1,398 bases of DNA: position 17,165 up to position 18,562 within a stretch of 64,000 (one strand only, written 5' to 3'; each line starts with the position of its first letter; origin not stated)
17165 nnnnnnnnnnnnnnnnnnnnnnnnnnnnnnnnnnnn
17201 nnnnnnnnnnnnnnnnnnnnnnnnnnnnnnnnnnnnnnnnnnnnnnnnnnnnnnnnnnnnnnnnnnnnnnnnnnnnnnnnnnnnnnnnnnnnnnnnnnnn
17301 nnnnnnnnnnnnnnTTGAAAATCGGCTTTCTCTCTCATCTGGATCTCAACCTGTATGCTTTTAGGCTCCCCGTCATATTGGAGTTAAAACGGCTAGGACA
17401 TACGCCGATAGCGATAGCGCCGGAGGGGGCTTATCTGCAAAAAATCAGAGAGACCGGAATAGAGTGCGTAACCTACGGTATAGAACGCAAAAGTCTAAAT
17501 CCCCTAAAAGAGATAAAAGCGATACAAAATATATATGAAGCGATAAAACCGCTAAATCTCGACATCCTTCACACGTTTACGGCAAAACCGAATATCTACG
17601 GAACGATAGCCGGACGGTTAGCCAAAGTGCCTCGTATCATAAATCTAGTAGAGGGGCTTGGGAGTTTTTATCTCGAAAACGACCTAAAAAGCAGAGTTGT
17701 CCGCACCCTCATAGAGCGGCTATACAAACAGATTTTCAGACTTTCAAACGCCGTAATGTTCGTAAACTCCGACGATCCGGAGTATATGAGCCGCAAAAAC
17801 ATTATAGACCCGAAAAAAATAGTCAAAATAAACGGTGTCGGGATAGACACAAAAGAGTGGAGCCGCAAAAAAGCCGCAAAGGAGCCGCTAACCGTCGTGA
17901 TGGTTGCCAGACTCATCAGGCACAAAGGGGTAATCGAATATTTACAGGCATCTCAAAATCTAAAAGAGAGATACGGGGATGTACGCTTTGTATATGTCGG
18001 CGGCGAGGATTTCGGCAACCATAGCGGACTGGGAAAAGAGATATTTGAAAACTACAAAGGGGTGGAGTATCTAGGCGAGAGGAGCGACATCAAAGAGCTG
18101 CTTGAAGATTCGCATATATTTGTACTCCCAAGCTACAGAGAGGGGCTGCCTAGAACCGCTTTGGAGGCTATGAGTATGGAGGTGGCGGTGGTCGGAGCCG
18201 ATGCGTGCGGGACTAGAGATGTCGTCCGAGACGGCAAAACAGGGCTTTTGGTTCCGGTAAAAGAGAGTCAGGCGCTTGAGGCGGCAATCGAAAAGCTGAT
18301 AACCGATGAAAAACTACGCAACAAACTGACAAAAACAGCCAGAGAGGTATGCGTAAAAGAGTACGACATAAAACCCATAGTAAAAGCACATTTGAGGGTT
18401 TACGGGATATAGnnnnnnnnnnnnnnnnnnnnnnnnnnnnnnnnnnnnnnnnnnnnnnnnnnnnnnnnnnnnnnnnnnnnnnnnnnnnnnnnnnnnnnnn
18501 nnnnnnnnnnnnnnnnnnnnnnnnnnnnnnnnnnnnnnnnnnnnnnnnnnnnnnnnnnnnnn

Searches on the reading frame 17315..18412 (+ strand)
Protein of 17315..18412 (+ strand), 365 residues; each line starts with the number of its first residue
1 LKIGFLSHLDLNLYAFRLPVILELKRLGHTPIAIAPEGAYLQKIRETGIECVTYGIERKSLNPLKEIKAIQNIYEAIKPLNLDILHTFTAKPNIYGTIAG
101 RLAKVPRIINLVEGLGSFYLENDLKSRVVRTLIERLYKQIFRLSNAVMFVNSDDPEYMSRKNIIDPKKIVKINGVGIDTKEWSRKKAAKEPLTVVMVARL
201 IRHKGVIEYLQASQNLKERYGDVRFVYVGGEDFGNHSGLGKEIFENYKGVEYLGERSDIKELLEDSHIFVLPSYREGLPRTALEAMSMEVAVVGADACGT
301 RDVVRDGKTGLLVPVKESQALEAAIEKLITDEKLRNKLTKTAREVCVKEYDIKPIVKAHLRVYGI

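Call 76: search_protein_families(library=pfam, proteins=[window:17315-18412:+], max_evalue=0.0001)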
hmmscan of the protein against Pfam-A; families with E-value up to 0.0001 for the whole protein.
window:17315-18412:+ (365 aa): 6 families
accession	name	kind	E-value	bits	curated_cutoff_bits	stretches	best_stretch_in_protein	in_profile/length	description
PF00534.26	Glycos_transf_1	-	2.6e-36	125.2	26.4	1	180-344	3-171/172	Glycosyl transferases group 1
PF13692.12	Glyco_trans_1_4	-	3e-29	102.5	27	1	193-331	3-142/142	Glycosyl transferases group 1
PF13477.12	Glyco_trans_4_2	-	3.6e-12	47.1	23.4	1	13-143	11-135/139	Glycosyl transferase 4-like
PF13579.12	Glyco_trans_4_4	-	1.4e-07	32.4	29.7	1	23-170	13-153/158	Glycosyl transferase 4-like domain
PF20706.3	GT4-conflict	-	2.7e-07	30.4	26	1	175-334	179-360/385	Family 4 Glycosyltransferase in conflict systems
PF13439.12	Glyco_transf_4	-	4.8e-07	30.4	28.5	1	23-173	14-163/170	Glycosyltransferase Family 4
